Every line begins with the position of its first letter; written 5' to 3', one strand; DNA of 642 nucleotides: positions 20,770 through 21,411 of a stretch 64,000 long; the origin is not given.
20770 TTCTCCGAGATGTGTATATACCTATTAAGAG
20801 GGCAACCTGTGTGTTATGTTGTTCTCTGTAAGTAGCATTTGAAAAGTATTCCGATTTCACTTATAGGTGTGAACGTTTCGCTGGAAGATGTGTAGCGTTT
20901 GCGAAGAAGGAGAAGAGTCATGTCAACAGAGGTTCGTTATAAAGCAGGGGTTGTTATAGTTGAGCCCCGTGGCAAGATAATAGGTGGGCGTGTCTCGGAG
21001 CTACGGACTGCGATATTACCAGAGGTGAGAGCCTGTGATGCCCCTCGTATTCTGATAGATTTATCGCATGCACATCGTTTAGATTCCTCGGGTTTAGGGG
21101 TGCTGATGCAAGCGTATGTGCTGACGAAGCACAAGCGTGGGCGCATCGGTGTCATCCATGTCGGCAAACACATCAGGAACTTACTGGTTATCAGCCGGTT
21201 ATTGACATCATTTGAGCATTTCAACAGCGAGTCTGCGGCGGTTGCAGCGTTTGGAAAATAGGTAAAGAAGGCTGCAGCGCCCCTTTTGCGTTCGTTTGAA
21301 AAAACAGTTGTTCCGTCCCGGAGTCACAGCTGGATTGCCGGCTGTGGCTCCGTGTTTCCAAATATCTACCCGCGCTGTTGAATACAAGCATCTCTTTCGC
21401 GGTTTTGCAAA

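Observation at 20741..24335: Inverted ~0.6-kb duplication places a STAS gene on both sides of an Omp85-like gene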

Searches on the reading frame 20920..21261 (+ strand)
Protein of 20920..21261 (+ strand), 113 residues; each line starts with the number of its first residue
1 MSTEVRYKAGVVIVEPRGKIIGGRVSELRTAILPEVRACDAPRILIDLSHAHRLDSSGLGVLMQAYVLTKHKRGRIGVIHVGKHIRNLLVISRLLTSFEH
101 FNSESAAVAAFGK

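Call 5: search_protein_families(library=pfam, proteins=[window:20920-21261:+], max_evalue=0.01)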
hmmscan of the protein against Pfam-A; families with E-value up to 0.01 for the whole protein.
window:20920-21261:+ (113 aa): 2 families
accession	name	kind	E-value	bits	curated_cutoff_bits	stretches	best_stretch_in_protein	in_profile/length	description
PF01740.26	STAS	-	1e-12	48.2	22.6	1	4-107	3-106/106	STAS domain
PF13466.11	STAS_2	-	4.2e-08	33.7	29.2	1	25-94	12-79/80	STAS domain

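Call 6: search_protein_families(library=ncbifam, proteins=[window:20920-21261:+], max_evalue=0.01)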
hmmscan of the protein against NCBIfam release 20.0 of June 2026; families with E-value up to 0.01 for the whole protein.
window:20920-21261:+ (113 aa): 3 families
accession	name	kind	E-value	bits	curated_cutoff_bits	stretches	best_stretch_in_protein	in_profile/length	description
TIGR00377.1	ant_ant_sig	superfamily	9e-13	48.1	53.45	1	2-102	4-104/108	anti-sigma factor antagonist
TIGR02886.1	spore_II_AA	equivalog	1.3e-10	41.2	114.75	1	5-107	3-105/106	anti-sigma F factor antagonist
NF045506.1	antisigant_RssC_Pseudo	equivalog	0.0038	17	250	1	28-80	31-83/159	anti-sigma factor antagonist RssC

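Call 10: find_encoding_contigs(protein=window:20920-21261:+, flank=10000, max_places=10)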
Protein window:20920-21261:+ (113 aa): no gene with exactly this product is on record in the collection.

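Call 16: find_homologous_proteins(query=window:20920-21258:+, max_evalue=0.001)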
Query window:20920-21258:+ (113 aa): 87 proteins with E <= 0.001 among 104 candidates.
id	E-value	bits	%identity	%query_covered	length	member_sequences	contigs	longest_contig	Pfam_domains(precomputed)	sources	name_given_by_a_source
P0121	2.3e-65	235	100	100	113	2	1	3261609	PF01740.27,PF13466.13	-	-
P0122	4.7e-43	164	69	98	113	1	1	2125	PF01740.27,PF13466.13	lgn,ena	-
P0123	7.5e-43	163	69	98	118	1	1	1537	PF01740.27,PF13466.13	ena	-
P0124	6.9e-42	160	64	100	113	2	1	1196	PF01740.27,PF13466.13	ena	-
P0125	1.0e-41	159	69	98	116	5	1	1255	PF01740.27,PF13466.13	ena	-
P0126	3.5e-41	158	67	98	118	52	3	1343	PF01740.27,PF13466.13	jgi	jgi:anti-sigma B factor antagonist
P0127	1.4e-40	156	67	98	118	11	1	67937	PF01740.27,PF13466.13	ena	-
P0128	2.0e-40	155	65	100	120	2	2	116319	PF01740.27,PF13466.13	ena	-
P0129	2.9e-40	155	65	100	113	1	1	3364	PF01740.27,PF13466.13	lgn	-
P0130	5.9e-40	154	68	96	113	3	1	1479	PF01740.27,PF13466.13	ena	-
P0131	6.6e-40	153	67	98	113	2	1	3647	PF01740.27,PF13466.13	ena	-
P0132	1.0e-38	150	61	100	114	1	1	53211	PF01740.27,PF13466.13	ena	-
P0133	7.6e-38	147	62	100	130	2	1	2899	PF01740.27,PF13466.13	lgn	-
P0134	1.7e-37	146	60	100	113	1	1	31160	PF01740.27,PF13466.13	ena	-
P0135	7.3e-37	144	58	100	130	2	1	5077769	PF01740.27,PF13466.13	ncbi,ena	-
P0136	1.5e-36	143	60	98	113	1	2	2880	PF01740.27,PF13466.13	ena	-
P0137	2.1e-36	142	62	100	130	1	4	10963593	PF01740.27,PF13466.13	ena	-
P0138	5.1e-36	141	60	98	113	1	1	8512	PF01740.27,PF13466.13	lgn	-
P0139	5.9e-36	141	59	100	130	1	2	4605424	PF01740.27,PF13466.13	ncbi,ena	-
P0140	9.3e-36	140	60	98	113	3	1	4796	PF01740.27,PF13466.13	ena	-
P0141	1.8e-35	139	60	100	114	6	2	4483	PF01740.27,PF13466.13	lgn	-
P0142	1.9e-35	139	58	100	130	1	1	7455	PF01740.27,PF13466.13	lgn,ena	-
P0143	2.0e-35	139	58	98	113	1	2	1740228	PF01740.27,PF13466.13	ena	-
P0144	9.4e-35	137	59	98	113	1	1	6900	PF01740.27,PF13466.13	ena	-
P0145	1.7e-34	136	58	98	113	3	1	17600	PF01740.27,PF13466.13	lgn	-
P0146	2.9e-34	135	59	100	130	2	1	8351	PF01740.27,PF13466.13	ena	-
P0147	6.9e-34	134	57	98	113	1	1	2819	PF01740.27,PF13466.13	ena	-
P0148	8.4e-34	134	58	98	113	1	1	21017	PF01740.27,PF13466.13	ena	-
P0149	9.9e-34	134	55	98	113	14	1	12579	PF01740.27,PF13466.13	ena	-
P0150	1.0e-33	134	58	98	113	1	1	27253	PF01740.27,PF13466.13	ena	-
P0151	1.1e-33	134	57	98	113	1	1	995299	PF01740.27,PF13466.13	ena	-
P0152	1.5e-33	133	57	98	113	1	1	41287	PF01740.27,PF13466.13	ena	-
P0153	1.6e-33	133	57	98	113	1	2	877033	PF01740.27,PF13466.13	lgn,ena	-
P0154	1.7e-33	133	58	98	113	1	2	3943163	PF01740.27,PF13466.13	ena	-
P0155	2.1e-33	133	56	98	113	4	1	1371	PF01740.27,PF13466.13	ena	-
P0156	2.6e-33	132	58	98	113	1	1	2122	PF01740.27,PF13466.13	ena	-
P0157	3.0e-33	132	55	98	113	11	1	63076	PF01740.27,PF13466.13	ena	-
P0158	3.3e-33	132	55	99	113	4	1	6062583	PF01740.27,PF13466.13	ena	-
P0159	8.5e-33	131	57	96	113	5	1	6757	PF01740.27,PF13466.13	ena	-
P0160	8.9e-33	131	55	98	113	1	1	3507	PF01740.27,PF13466.13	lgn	-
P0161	9.8e-33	130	54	99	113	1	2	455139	PF01740.27,PF13466.13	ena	-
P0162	1.0e-32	130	55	98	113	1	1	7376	PF01740.27,PF13466.13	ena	-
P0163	1.8e-32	130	56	98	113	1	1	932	PF01740.27,PF13466.13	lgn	-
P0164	3.5e-32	129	54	98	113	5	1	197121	PF01740.27,PF13466.13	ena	-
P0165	4.8e-32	128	56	98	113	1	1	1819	PF01740.27,PF13466.13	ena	-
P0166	5.1e-32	128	53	99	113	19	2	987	PF01740.27,PF13466.13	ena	-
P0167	5.2e-32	128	53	99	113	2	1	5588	PF01740.27,PF13466.13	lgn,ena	-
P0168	6.3e-32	128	55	98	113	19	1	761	PF01740.27,PF13466.13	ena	-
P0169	6.4e-32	128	57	96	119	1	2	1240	PF01740.27,PF13466.13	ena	-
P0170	7.1e-32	128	55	96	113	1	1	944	PF01740.27,PF13466.13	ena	-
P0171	8.0e-32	128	56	100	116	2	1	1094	PF01740.27,PF13466.13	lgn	-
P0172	8.2e-32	128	54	99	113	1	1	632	PF01740.27,PF13466.13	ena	-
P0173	1.2e-31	127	56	96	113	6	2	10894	PF01740.27,PF13466.13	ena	-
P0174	1.5e-31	127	55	98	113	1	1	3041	PF01740.27,PF13466.13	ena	-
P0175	1.7e-31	127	55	98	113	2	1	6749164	PF01740.27,PF13466.13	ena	-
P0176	2.6e-31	126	56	100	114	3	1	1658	PF01740.27,PF13466.13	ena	-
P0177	6.0e-31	125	56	98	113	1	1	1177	PF01740.27,PF13466.13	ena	-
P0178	6.6e-31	125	50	93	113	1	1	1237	PF01740.27,PF13466.13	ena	-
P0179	8.4e-31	124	54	98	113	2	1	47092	PF01740.27,PF13466.13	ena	-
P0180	1.4e-30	124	54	96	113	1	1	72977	PF01740.27,PF13466.13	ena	-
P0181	2.0e-30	123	52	98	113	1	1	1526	PF01740.27,PF13466.13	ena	-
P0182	2.0e-30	123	57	98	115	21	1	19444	PF01740.27,PF13466.13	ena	-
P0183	2.4e-30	123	53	98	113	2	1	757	PF01740.27,PF13466.13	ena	-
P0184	3.1e-30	122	54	96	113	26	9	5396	PF01740.27,PF13466.13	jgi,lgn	jgi:anti-sigma B factor antagonist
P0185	3.4e-30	122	53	96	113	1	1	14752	PF01740.27,PF13466.13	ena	-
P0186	4.0e-30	122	52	98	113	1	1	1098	PF01740.27,PF13466.13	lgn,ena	-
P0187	4.5e-30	122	52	100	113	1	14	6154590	PF01740.27,PF13466.13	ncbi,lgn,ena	-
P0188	4.8e-30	122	53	99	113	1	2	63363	PF01740.27,PF13466.13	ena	-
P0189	6.8e-30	121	54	96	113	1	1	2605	PF01740.27,PF13466.13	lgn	-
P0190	7.1e-30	121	55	98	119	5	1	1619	PF01740.27,PF13466.13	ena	-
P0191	9.2e-30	121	50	92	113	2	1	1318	PF01740.27,PF13466.13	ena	-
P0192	9.7e-30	121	50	98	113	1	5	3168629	PF01740.27,PF13466.13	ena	-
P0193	1.2e-29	121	53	96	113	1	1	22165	PF01740.27,PF13466.13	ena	-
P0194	1.6e-29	120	51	98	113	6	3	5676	PF01740.27,PF13466.13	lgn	-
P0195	1.7e-29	120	53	96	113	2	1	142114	PF01740.27,PF13466.13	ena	-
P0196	2.1e-29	120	56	96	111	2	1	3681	PF01740.27,PF13466.13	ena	-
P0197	2.5e-29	120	49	99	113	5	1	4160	PF01740.27,PF13466.13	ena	-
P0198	3.3e-29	119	49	98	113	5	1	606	PF01740.27,PF13466.13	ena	-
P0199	2.8e-28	116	52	100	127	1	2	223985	PF01740.27,PF13466.13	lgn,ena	-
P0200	3.3e-28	116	52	98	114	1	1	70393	PF01740.27,PF13466.13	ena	-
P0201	2.4e-27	113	50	98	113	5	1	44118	PF01740.27,PF13466.13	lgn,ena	-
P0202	3.7e-27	113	49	98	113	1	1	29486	PF01740.27,PF13466.13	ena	-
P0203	8.0e-27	111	49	98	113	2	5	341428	PF01740.27,PF13466.13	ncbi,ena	-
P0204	1.1e-26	111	61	80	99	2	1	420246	PF01740.27,PF13466.13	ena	-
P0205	4.3e-23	99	48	98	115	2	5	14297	PF01740.27,PF13466.13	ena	-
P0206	6.7e-19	86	45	98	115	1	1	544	PF01740.27,PF13466.13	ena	-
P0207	1.4e-18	85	43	94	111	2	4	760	PF01740.27,PF13466.13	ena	-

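Call 17: find_encoding_contigs(protein=P0127, flank=10000, max_places=2)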
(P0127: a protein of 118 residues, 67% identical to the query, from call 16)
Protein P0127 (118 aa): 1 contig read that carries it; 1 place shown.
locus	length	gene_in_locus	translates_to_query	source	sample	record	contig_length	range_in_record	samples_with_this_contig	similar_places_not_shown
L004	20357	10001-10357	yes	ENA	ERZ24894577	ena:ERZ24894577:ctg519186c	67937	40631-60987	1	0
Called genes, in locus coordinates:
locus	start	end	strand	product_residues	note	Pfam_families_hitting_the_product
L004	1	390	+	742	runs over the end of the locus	PF12161:HsdM_N, PF02384:N6_Mtase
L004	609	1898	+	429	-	PF01420:Methylase_S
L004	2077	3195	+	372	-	-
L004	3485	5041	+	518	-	PF13476:AAA_23 (faint), PF13304:AAA_21, PF13175:AAA_15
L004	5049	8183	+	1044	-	PF04313:HSDR_N, PF04851:ResIII, PF18766:SWI2_SNF2, PF22679:T1R_D3-like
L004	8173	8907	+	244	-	PF01863:YgjP-like, PF10263:SprT-like (weak)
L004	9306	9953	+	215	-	PF04545:Sigma70_r4, PF08281:Sigma70_r4_2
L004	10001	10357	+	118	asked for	PF01740:STAS, PF13466:STAS_2 (weak)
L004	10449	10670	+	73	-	-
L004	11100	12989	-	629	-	PF19773:DUF6259, PF00404:Dockerin_1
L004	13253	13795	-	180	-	-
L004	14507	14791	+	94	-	PF01527:HTH_Tnp_1, PF13518:HTH_28 (weak)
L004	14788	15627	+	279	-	PF13276:HTH_21, PF00665:rve, PF13610:DDE_Tnp_IS240 (weak), PF13683:rve_3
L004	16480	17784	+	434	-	PF01051:Rep3_N, PF21205:Rep3_C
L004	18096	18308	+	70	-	-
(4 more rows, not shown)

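Call 18: find_encoding_contigs(protein=P0128, flank=10000, max_places=2)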
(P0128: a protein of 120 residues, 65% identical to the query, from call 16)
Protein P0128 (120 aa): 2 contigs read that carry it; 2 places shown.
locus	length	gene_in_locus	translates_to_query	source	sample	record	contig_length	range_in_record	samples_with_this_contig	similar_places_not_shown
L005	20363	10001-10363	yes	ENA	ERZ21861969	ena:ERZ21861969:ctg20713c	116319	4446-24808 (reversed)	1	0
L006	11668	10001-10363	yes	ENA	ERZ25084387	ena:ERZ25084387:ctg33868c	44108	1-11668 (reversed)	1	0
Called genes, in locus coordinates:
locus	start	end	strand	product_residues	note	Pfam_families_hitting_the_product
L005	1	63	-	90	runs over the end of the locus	PF20605:Antitox_RHH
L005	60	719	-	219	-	PF01656:CbiA, PF07015:VirC1 (weak), PF09140:MipZ (faint), PF10609:ParA (faint), PF13614:AAA_31 (weak)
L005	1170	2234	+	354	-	PF01385:OrfB_IS605, PF07282:Cas12f1-like_TNB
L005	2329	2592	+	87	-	PF14088:DUF4268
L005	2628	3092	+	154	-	-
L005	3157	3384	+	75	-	-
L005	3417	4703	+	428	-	-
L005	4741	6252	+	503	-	PF02028:BCCT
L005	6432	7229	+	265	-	PF13385:Laminin_G_3 (weak)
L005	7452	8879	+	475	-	PF00171:Aldedh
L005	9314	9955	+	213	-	PF08281:Sigma70_r4_2 (weak), PF04545:Sigma70_r4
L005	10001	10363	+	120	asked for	PF01740:STAS, PF13466:STAS_2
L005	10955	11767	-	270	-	PF13385:Laminin_G_3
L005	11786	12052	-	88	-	PF20594:DUF6794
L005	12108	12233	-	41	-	-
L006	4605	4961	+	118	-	PF01740:STAS, PF13466:STAS_2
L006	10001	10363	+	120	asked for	PF01740:STAS, PF13466:STAS_2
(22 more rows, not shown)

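Call 19: find_encoding_contigs(protein=P0135, flank=10000, max_places=2)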
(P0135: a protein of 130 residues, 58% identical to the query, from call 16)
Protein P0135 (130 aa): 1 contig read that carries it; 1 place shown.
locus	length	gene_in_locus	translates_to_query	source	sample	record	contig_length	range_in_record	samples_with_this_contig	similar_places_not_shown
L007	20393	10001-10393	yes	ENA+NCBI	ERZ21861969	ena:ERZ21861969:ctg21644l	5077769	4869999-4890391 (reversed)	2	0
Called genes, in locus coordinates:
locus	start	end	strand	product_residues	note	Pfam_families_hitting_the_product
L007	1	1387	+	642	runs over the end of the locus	PF20581:DUF6785, PF20580:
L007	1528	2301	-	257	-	PF07505:DUF5131, PF17338:GP88 (weak)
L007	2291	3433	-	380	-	PF22560:GMT-wHTH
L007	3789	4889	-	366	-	PF04313:HSDR_N, PF13588:HSDR_N_2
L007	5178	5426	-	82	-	-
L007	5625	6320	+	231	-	PF00754:F5_F8_type_C (weak)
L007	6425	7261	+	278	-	PF00106:adh_short, PF08659:KR, PF13561:adh_short_C2, PF23441:SDR (weak)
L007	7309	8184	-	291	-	PF06314:ADC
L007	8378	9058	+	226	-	PF00080:Sod_Cu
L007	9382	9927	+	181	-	PF08281:Sigma70_r4_2, PF04545:Sigma70_r4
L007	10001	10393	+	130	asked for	PF01740:STAS, PF13466:STAS_2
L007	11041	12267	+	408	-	PF04313:HSDR_N (faint), PF14088:DUF4268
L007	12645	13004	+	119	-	PF10544:T5orf172, PF13455:MUG113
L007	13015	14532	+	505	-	PF14362:DUF4407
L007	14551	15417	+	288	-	-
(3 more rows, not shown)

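Call 23: find_related_loci(query=A2, collection=genome_contigs, flank=10000)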
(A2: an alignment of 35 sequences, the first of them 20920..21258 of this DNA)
Query A2 (113 aa) in genome_contigs; peptide patterns used: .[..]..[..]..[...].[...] (x = any residue, [..] = any of these).
79 stretches matched a pattern; 69 encode a relative of the query (tblastn E <= 1e-3); 69 distinct loci.
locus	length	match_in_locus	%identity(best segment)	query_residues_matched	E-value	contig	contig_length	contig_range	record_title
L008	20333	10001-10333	68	1-111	3e-47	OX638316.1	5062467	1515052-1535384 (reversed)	MAG: uncultured Poribacteria bacterium isolate 19b3914e-8088-41bb-88ee-c15fb0df7e30 genome assembly, chromosome: 1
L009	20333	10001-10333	62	1-111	1e-44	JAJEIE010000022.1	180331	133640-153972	MAG: Candidatus Poribacteria bacterium isolate p16x65bins.49 k141_15004, whole genome shotgun sequence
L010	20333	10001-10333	58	1-111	9e-41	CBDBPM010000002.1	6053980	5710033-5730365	MAG: Candidatus Poribacteria bacterium isolate 2ce76e30-9b7a-4682-b141-86baa08e5e2a genome assembly, contig: contig_2, w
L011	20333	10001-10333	55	1-111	1e-40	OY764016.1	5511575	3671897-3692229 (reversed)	MAG: Candidatus Poribacteria bacterium isolate 9fae2ea3-c9b7-404b-9456-b4c0b6541956 genome assembly, chromosome: 1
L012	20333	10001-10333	55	1-111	1e-40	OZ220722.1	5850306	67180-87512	MAG: Candidatus Poribacteria bacterium isolate 09e4b887-e8cc-4912-b364-6afc626817b5 genome assembly, chromosome: 1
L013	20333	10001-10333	56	1-111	3e-40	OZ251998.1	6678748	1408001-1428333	MAG: Candidatus Poribacteria bacterium isolate 8f110123-501e-42ad-9d55-583bbc997c7d genome assembly, chromosome: 1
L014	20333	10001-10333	55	1-111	6e-40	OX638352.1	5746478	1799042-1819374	MAG: uncultured Poribacteria bacterium isolate 319d9eaa-e5ea-4d6b-972a-5b23a2ce0867 genome assembly, chromosome: 1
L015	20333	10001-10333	55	1-111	5e-40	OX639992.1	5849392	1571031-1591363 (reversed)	MAG: uncultured Poribacteria bacterium isolate 2342930e-25dc-453b-b24c-d77caf5257d8 genome assembly, chromosome: 1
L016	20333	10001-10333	55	1-111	7e-40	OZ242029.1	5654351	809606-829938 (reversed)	MAG: Candidatus Poribacteria bacterium isolate e47116a6-1c5e-4b36-9515-22f207f5838d genome assembly, chromosome: 1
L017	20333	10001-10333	55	1-111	8e-40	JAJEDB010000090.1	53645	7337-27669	MAG: Candidatus Poribacteria bacterium isolate jk18xAbins.50 k141_526701, whole genome shotgun sequence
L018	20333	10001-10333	55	1-111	7e-40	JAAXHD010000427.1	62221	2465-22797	MAG: Candidatus Poribacteria bacterium isolate Plut_88880 unfiltered_Plut_88880_genomic_contig_45157, whole genome shotg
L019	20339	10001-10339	56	1-113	1e-39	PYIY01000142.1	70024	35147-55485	MAG: Candidatus Poribacteria bacterium isolate PCPOR4 Ga0207198_1142, whole genome shotgun sequence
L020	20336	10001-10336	54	1-112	2e-39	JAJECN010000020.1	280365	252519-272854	MAG: Candidatus Poribacteria bacterium isolate jk18xAbins.24 k141_1346308, whole genome shotgun sequence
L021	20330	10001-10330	54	1-111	2e-39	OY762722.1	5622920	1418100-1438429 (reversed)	MAG: Candidatus Poribacteria bacterium isolate ed6806d3-dd7a-4409-98ee-5b7e1ebe3502 genome assembly, chromosome: 1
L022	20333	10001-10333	55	1-111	5e-39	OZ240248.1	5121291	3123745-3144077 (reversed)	MAG: Candidatus Poribacteria bacterium isolate b8ffb888-6308-4f48-b550-e0c295cc777e genome assembly, chromosome: 1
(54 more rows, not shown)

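Call 32: find_encoding_contigs(protein=P0131, flank=5000, max_places=3)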
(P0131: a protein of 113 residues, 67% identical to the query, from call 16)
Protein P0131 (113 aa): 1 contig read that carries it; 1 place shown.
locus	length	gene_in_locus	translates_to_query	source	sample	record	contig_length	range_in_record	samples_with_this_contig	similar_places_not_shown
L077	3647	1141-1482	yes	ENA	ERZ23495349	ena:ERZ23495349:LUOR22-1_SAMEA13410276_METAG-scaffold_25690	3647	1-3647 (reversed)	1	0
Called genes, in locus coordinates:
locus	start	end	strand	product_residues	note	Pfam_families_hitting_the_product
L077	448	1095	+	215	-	PF04545:Sigma70_r4, PF08281:Sigma70_r4_2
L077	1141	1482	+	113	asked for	PF01740:STAS, PF13466:STAS_2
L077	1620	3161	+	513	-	PF00753:Lactamase_B, PF23023:Anti-Pycsar_Apyc1, PF12706:Lactamase_B_2, PF16661:Lactamase_B_6, PF10996:Beta-Casp, PF07521:RMMBL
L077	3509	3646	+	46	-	?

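Call 33: find_encoding_contigs(protein=P0129, flank=5000, max_places=3)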
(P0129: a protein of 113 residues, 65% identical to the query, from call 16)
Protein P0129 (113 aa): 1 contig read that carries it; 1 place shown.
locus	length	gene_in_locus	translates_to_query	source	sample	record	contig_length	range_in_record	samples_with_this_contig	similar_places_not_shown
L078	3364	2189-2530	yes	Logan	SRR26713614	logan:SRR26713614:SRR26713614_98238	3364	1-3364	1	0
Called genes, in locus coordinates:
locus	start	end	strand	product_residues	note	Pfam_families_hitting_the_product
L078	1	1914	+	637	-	?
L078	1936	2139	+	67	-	-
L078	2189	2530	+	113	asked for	PF01740:STAS, PF13466:STAS_2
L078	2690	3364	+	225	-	?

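Call 63: search_solved_structures(query=A2, max_evalue=0.001)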
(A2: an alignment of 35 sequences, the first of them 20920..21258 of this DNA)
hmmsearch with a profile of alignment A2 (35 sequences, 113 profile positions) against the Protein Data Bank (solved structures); distinct sequences matched with E-value up to 0.001: 10.
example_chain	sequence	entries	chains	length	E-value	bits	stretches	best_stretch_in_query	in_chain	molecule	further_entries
1auz_A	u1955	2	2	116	7.3e-12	48.6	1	5-111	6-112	SPOIIAA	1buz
1th8_B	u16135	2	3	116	8.6e-12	48.4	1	4-111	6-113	Anti-sigma F factor antagonist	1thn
4hyl_A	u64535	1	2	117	3.2e-11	46.6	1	3-111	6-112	Stage II sporulation protein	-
1tid_B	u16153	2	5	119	4.9e-11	45.9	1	4-111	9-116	Anti-sigma F factor antagonist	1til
1sbo_A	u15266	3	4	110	7.7e-09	38.9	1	4-105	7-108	Putative anti-sigma factor antagonist TM1442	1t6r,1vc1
2ka5_A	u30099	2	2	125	4.5e-05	26.8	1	9-110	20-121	Putative anti-sigma factor antagonist TM_1081 | Putative anti-sigma factor antagonist TM1081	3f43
4qtp_A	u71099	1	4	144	9.4e-05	25.7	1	2-111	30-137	Anti-sigma factor antagonist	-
8ih8_A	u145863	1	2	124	0.00071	22.9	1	3-109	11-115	Anti-sigma-F factor antagonist RsfB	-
1h4y_A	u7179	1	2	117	0.00087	22.6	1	10-75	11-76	ANTI-SIGMA F FACTOR ANTAGONIST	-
6m36_B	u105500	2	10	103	0.00094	22.5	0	4-83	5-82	Anti-sigma-B factor antagonist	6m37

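Call 65: search_protein_families(library=padloc, proteins=[window:20920-21261:+], max_evalue=0.001)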
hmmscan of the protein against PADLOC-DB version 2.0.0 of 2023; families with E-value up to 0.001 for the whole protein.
window:20920-21261:+ (113 aa): 0 families
